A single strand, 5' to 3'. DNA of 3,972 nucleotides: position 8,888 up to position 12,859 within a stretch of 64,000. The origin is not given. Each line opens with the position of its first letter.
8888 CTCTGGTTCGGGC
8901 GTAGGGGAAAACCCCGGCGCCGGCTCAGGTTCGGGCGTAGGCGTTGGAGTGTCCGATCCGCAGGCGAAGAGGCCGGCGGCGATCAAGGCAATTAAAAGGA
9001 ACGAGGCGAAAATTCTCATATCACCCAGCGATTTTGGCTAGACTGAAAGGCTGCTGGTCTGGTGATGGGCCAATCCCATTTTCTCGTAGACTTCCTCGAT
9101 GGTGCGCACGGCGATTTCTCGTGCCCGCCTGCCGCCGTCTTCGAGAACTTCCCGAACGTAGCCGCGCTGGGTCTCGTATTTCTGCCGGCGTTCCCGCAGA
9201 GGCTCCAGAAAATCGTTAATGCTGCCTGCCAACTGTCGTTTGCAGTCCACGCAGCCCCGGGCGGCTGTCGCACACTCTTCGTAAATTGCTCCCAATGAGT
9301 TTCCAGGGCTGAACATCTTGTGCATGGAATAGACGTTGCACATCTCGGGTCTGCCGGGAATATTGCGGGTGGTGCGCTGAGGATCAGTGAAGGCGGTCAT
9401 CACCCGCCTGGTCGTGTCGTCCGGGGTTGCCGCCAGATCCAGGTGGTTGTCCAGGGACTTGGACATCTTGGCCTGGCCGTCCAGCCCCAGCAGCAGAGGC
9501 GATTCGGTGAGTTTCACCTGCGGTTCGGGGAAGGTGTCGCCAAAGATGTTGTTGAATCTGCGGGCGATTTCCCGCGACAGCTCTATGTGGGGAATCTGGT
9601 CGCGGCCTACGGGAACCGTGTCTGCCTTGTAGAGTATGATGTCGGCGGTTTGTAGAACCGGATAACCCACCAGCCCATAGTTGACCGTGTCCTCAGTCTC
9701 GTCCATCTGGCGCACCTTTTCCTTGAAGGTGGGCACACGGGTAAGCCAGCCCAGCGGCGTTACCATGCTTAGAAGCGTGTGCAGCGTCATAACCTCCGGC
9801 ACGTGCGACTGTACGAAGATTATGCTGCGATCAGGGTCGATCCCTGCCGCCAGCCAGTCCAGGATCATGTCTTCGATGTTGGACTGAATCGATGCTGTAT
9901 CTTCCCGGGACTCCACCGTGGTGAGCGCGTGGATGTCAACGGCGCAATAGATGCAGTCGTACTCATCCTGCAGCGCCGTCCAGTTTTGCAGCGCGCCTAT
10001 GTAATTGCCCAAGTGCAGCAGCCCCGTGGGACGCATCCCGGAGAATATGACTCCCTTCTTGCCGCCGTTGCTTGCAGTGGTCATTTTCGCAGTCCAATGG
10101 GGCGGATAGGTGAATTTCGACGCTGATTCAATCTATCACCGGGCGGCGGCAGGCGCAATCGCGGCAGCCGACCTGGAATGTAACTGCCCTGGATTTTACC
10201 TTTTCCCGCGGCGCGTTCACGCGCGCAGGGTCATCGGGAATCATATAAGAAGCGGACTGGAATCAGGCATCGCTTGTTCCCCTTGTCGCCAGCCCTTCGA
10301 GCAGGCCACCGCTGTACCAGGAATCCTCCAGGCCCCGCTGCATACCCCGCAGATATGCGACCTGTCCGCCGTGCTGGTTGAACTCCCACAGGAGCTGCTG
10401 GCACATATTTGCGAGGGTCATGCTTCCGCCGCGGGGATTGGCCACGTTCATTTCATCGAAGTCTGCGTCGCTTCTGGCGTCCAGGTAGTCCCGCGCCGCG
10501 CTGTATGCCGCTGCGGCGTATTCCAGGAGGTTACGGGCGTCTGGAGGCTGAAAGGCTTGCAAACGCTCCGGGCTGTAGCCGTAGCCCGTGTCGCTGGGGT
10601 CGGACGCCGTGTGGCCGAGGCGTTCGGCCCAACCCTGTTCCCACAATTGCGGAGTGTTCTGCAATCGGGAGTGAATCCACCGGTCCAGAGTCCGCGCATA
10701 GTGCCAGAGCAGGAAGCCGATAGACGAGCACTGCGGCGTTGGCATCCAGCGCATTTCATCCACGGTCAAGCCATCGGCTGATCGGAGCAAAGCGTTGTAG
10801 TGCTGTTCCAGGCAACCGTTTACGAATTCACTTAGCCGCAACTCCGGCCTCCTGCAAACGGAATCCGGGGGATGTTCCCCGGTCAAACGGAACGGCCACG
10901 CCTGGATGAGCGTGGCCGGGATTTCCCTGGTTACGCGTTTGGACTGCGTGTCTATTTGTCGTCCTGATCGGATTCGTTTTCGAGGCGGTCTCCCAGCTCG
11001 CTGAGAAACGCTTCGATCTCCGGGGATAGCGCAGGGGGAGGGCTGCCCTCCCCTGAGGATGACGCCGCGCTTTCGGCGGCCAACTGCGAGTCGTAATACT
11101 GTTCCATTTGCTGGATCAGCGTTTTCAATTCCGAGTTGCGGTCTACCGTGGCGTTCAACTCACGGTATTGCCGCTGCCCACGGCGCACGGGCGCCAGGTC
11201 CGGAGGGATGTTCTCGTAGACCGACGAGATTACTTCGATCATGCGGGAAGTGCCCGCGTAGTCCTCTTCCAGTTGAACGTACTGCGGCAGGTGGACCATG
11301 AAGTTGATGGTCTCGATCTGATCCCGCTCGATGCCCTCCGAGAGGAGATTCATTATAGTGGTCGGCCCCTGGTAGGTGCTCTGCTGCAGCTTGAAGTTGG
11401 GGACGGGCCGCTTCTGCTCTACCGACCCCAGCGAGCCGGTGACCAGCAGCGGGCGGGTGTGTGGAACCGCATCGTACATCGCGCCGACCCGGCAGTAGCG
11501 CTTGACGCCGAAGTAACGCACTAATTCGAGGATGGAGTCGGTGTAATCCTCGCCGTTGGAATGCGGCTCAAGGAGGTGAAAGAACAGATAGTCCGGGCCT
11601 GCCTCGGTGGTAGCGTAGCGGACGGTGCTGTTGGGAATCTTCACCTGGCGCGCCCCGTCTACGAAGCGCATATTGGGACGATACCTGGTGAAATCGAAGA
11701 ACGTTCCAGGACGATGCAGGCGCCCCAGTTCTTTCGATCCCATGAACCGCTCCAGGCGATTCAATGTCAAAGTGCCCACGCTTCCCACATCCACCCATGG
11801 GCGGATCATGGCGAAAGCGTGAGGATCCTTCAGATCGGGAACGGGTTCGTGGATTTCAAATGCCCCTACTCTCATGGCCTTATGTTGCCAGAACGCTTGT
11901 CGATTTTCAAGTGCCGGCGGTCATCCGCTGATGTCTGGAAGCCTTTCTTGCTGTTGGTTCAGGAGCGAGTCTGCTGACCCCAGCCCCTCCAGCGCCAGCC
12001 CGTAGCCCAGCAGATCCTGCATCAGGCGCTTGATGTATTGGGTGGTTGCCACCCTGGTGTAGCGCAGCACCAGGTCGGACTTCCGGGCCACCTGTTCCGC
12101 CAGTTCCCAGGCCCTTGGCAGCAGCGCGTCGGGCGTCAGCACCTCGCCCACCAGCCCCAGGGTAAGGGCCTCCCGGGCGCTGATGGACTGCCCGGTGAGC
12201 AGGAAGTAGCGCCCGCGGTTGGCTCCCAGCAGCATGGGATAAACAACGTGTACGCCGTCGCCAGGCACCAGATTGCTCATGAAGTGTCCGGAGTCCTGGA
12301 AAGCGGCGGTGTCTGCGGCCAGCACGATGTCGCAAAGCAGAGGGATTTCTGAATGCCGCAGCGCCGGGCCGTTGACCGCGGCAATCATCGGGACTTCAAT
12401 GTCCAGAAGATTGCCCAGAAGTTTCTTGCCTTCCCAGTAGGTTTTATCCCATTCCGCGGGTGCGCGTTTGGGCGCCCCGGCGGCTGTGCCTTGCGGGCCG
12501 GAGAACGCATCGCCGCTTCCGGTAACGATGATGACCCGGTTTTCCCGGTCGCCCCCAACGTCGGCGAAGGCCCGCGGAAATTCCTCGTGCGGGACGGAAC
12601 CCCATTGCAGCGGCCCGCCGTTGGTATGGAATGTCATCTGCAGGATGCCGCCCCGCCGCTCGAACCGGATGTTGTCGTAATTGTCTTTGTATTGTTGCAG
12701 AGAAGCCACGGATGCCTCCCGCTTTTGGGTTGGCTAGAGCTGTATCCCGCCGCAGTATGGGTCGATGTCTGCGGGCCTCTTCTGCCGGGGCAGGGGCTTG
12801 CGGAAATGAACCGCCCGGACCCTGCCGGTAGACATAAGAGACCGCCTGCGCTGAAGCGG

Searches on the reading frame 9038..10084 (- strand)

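Call 30: search_protein_families(library=ncbifam, proteins=[window:9038-10084:-], max_evalue=0.00001)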
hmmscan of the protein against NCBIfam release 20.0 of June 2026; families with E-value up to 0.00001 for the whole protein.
window:9038-10084:- (348 aa): 11 families
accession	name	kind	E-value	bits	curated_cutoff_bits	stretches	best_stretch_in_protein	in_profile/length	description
NF008922.0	PRK12283.1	equivalog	1.4e-115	386.4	572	2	12-183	5-173/400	tryptophan--tRNA ligase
TIGR00233.1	trpS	equivalog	9.5e-93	311.1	176.75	1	10-338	2-328/328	tryptophan--tRNA ligase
NF009207.0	PRK12556.1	equivalog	2.8e-72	243.4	479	1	11-338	4-331/332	tryptophan--tRNA ligase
NF008923.0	PRK12284.1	equivalog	1.6e-60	205.1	597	1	13-342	5-335/431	tryptophan--tRNA ligase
NF008925.0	PRK12285.1-2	equivalog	4.3e-32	111.5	451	1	3-305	55-355/365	tryptophan--tRNA ligase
NF008927.0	PRK12285.1-4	equivalog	6.5e-28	97.8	478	1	4-306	67-365/385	tryptophan--tRNA ligase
NF008926.0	PRK12285.1-3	equivalog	1.6e-23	83.3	320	2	197-304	309-421/429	tryptophan--tRNA ligase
NF008928.0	PRK12285.1-5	equivalog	2e-18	66.3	891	2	199-305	402-514/530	tryptophan--tRNA ligase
NF008924.0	PRK12285.1-1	equivalog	2.5e-18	66.5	644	1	8-305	71-360/381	tryptophan--tRNA ligase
NF006330.0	PRK08560.1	equivalog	4.6e-14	52.2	220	1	8-241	30-258/342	tyrosine--tRNA ligase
TIGR00234.1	tyrS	equivalog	5.4e-09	35.6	113.8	1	6-219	31-244/406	tyrosine--tRNA ligase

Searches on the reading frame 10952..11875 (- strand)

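Call 30: search_protein_families(library=ncbifam, proteins=[window:10952-11875:-], max_evalue=0.00001)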
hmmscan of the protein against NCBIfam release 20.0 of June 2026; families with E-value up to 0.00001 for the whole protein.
window:10952-11875:- (307 aa): 0 families

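Call 42: search_protein_families(library=pfam, proteins=[window:10952-11875:-], max_evalue=0.001)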
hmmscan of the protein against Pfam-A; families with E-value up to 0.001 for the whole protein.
window:10952-11875:- (307 aa): 1 family
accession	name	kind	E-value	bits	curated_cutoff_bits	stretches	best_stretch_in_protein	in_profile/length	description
PF09754.15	PAC2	-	7.4e-27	95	25.8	1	23-223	1-193/215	PAC2 family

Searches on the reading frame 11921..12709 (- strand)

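Call 30: search_protein_families(library=ncbifam, proteins=[window:11921-12709:-], max_evalue=0.00001)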
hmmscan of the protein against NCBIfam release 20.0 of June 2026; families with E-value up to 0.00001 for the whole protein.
window:11921-12709:- (262 aa): 54 families (the best 25 are shown)
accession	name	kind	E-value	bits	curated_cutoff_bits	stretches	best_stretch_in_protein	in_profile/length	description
NF006699.0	PRK09245.1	subfamily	1.3e-34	119.7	354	1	13-220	4-218/266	crotonase/enoyl-CoA hydratase family protein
NF005595.0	PRK07327.1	subfamily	1.6e-32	112.8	292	1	6-246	5-246/271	enoyl-CoA hydratase/isomerase family protein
NF004840.0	PRK06190.1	equivalog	2.2e-26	93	253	1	42-225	34-216/260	enoyl-CoA hydratase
NF051848.1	EnCoAHydtEchA19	equivalog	2e-24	86.5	400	1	45-216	33-206/258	enoyl-CoA hydratase EchA19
NF004857.0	PRK06210.1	equivalog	1.3e-20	74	341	1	9-211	5-217/275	enoyl-CoA hydratase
NF004475.0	PRK05809.1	subfamily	8.2e-20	71.4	394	1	40-226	32-218/260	short-chain-enoyl-CoA hydratase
NF007239.0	PRK09674.1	equivalog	2.1e-18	66.7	371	1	51-224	43-213/257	2,3-dehydroadipyl-CoA hydratase PaaF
NF005802.0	PRK07657.1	equivalog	2.3e-18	66.6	363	1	43-228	35-220/260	enoyl-CoA hydratase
NF006140.0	PRK08290.1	subfamily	6e-18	65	280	1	101-224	118-239/292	enoyl-CoA hydratase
NF002936.2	PRK03580.1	equivalog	6.8e-18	65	500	1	15-215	6-204/261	crotonobetainyl-CoA hydratase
NF004525.0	PRK05870.1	equivalog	1.1e-17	64.8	285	1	43-220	34-208/249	enoyl-CoA hydratase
NF004517.0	PRK05862.1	equivalog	2.2e-17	63.4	396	1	42-218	34-207/257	enoyl-CoA hydratase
NF006007.0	PRK08138.1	subfamily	3.3e-17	62.7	355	1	45-216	41-209/261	enoyl-CoA hydratase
NF004634.0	PRK05980.1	equivalog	4.2e-17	62.4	375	1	50-226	41-221/263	crotonase/enoyl-CoA hydratase family protein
NF005126.0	PRK06563.1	subfamily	5.8e-17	61.9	261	1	14-226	9-221/263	crotonase/enoyl-CoA hydratase family protein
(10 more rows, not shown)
